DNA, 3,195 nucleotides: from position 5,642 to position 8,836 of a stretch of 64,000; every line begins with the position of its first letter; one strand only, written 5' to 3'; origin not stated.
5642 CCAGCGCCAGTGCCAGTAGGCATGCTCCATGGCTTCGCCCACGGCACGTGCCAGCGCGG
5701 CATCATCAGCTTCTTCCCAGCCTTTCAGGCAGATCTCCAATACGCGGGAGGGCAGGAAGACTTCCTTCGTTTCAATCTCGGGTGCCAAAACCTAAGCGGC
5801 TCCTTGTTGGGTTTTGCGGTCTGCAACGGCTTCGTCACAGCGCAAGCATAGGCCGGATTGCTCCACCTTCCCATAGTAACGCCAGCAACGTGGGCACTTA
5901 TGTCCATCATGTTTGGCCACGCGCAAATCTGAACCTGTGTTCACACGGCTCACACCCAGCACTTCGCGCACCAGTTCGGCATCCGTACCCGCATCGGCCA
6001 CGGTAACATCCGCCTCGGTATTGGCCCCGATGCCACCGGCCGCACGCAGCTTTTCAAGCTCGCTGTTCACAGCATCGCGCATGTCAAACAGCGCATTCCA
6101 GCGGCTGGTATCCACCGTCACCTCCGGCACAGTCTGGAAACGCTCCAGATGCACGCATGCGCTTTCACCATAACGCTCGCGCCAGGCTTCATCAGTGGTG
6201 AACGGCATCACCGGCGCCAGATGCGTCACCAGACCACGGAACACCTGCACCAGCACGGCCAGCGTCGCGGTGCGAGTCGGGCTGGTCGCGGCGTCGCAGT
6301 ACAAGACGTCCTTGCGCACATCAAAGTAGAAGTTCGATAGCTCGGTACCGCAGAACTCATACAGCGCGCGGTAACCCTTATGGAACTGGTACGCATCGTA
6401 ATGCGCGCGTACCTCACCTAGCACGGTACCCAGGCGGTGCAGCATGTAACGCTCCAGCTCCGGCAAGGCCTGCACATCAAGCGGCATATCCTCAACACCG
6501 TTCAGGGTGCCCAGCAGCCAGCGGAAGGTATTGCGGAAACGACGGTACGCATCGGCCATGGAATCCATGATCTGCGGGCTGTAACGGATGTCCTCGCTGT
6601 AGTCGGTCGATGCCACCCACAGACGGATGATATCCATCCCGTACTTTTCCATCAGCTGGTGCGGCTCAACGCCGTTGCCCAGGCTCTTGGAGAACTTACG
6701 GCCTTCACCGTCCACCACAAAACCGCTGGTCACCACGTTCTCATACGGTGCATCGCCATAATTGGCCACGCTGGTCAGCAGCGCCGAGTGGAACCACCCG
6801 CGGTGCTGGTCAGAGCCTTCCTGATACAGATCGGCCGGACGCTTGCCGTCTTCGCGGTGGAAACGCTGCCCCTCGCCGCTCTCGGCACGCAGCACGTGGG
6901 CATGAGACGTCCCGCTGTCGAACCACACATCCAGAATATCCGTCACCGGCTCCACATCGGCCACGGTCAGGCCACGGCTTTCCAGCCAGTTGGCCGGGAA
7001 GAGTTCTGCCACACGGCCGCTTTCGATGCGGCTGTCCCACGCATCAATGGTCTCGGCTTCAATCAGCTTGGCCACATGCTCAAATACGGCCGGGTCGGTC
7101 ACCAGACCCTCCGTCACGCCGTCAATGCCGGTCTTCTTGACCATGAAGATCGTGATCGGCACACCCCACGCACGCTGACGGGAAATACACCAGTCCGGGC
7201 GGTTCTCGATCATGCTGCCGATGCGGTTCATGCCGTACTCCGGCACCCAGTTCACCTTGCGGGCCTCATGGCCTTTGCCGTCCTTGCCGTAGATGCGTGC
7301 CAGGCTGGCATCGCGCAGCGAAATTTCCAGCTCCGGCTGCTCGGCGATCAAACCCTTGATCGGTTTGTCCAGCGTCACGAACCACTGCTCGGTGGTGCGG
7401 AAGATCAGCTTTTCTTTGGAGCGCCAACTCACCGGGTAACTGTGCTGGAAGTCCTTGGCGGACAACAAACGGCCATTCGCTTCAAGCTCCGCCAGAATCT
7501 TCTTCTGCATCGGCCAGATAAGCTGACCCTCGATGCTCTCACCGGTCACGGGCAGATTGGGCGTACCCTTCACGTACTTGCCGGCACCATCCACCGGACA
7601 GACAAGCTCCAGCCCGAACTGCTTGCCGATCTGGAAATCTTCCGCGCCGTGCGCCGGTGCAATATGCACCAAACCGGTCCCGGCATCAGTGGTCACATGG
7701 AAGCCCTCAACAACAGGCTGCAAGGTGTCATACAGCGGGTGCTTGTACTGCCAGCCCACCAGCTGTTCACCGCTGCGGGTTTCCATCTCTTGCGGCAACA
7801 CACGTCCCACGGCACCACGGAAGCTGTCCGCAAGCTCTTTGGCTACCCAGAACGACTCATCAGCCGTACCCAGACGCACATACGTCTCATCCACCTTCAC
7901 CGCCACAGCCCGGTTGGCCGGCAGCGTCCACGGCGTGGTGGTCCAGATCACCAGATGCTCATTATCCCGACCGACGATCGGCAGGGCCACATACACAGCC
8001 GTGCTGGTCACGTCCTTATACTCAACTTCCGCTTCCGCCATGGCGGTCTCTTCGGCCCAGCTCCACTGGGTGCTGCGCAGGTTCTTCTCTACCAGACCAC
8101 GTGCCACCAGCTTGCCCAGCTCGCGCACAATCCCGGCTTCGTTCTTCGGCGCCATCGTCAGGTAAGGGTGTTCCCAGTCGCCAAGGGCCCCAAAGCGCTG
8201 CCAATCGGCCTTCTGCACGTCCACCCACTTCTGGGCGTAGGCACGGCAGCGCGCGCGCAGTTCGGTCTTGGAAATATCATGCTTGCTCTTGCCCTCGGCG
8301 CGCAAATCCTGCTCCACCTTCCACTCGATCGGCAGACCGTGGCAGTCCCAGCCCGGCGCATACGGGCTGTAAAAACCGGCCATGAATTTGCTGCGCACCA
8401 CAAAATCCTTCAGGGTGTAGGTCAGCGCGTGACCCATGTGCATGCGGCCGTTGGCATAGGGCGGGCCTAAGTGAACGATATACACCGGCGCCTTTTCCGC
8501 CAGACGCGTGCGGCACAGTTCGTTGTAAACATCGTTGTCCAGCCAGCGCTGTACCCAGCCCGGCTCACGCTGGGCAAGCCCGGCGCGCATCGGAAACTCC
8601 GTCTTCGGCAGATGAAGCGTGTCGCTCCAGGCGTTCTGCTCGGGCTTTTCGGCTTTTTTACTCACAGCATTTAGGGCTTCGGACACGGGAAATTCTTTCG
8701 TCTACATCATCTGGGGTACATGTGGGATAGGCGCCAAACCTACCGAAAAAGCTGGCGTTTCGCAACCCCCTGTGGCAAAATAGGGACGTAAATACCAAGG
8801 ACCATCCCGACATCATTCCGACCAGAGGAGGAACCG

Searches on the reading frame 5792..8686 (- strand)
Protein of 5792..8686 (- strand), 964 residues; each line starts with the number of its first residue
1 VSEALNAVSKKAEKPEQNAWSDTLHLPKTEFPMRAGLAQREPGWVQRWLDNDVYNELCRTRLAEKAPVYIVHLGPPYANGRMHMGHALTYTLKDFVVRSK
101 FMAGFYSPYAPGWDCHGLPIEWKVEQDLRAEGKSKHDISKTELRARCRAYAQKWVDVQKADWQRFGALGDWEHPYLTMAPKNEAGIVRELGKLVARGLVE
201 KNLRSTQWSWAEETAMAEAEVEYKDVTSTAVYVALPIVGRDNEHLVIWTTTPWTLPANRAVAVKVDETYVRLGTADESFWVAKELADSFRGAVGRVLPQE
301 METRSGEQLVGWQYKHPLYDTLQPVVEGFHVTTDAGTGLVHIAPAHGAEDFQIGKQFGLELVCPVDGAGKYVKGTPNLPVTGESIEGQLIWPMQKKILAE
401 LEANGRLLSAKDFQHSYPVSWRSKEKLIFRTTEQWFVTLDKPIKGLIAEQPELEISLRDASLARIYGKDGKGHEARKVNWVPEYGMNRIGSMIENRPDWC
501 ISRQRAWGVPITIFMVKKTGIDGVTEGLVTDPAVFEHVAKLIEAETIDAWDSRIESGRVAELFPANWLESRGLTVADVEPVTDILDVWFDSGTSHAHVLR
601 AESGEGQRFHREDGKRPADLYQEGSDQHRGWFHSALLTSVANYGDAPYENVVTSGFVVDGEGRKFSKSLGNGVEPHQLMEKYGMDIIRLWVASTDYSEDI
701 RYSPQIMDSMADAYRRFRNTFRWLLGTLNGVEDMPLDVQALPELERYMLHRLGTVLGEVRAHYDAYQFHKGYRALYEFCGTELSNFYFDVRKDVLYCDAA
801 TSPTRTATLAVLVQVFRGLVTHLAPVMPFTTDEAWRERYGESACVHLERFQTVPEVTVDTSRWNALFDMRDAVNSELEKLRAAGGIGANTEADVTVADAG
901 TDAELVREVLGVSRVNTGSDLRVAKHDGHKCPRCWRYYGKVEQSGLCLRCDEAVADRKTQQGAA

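Call 83: search_protein_families(library=pfam, proteins=[window:5792-8686:-], max_evalue=0.0001)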
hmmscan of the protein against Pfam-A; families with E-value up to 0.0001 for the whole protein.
window:5792-8686:- (964 aa): 4 families
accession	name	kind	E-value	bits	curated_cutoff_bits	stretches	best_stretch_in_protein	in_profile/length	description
PF00133.28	tRNA-synt_1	-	5.6e-120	401.3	22.7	1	44-702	2-413/414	tRNA synthetases class I (I, L, M and V)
PF08264.19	Anticodon_1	-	7.9e-31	107.4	25.1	1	745-895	1-147/148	Anticodon-binding domain of tRNA ligase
PF09334.17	tRNA-synt_1g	-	4.1e-16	59.2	20.1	2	72-126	4-58/391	tRNA synthetases class I (M)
PF01406.26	tRNA-synt_1e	-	6.4e-05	22.9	27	0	638-708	228-297/301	tRNA synthetases class I (C) catalytic domain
